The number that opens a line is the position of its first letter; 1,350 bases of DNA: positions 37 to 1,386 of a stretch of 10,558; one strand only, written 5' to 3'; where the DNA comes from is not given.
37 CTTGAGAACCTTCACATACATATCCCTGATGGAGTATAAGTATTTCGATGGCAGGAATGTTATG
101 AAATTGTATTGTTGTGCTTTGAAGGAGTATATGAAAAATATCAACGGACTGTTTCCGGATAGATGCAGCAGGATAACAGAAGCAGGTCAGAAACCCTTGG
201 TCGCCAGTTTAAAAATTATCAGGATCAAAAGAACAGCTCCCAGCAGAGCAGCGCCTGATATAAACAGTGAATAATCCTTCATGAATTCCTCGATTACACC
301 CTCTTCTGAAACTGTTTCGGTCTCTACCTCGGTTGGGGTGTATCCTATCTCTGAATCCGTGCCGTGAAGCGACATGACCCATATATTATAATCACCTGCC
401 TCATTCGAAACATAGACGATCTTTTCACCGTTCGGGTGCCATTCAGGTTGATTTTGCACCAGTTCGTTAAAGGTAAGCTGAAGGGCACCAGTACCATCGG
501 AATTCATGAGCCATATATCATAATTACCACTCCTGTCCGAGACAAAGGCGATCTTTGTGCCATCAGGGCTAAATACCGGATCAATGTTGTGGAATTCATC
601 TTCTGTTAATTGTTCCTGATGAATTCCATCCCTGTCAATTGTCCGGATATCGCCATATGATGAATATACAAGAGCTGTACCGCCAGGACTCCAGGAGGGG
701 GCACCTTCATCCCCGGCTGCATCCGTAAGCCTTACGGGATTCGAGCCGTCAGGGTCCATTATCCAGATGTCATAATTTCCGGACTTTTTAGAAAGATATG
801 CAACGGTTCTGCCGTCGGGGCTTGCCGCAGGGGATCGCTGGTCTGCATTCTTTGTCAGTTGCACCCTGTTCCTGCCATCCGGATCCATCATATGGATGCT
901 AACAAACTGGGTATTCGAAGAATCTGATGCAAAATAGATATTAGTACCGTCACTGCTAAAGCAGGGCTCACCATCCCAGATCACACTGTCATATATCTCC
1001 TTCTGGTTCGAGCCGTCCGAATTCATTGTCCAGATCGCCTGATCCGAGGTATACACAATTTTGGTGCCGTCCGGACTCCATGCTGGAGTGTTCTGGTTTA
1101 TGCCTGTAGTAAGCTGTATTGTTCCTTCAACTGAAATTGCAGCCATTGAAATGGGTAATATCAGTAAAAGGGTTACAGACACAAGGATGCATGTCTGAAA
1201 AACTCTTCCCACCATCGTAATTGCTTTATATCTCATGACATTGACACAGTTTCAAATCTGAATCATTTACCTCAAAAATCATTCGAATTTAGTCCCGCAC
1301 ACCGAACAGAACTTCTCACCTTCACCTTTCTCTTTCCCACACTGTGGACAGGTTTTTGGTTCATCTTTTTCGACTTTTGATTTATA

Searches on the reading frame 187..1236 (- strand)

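Call 4: search_protein_families(library=ncbifam, proteins=[window:187-1236:-], max_evalue=0.1)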
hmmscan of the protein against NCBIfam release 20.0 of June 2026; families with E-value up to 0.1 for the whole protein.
window:187-1236:- (349 aa): 10 families
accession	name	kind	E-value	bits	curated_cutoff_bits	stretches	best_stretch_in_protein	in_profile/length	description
TIGR02800.1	propeller_TolB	equivalog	4.7e-51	174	343.15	2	112-297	171-361/418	Tol-Pal system beta propeller repeat protein TolB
NF002183.0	PRK01029.1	equivalog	6.4e-34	117.7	405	3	87-193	282-389/429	Tol-Pal system protein TolB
NF053518.1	DipepPtdsDpp5Prph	equivalog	4.8e-30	104.7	900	4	90-192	16-123/655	dipeptidyl-peptidase Dpp5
NF033523.0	lasso_peptidase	equivalog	1.5e-27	96.7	400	4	132-200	89-157/638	Atxe2 family lasso peptide isopeptidase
NF052339.1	hydrazine_alpha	equivalog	3e-11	41.9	800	2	200-270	88-160/804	hydrazine synthase subunit alpha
NF003124.0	PRK04043.1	equivalog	4.2e-11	42.3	428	2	196-290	258-356/419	Tol-Pal system protein TolB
TIGR04275.1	beta_prop_Msarc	repeat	2.2e-08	33.7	85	1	209-245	3-37/40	beta-propeller repeat protein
NF045725.1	TmcD_fam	equivalog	7.3e-07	28.4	440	1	51-107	67-120/412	electron transfer complex subunit TmcD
NF053607.1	CHU_0125_OmpA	equivalog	1.2e-06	27.3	620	1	80-108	268-296/639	CHU_0125 family OmpA-like outer membrane integrity protein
NF052230.1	T9SS_PorE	exception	0.089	11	600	0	87-160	225-311/648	PorE family type IX secretion system protein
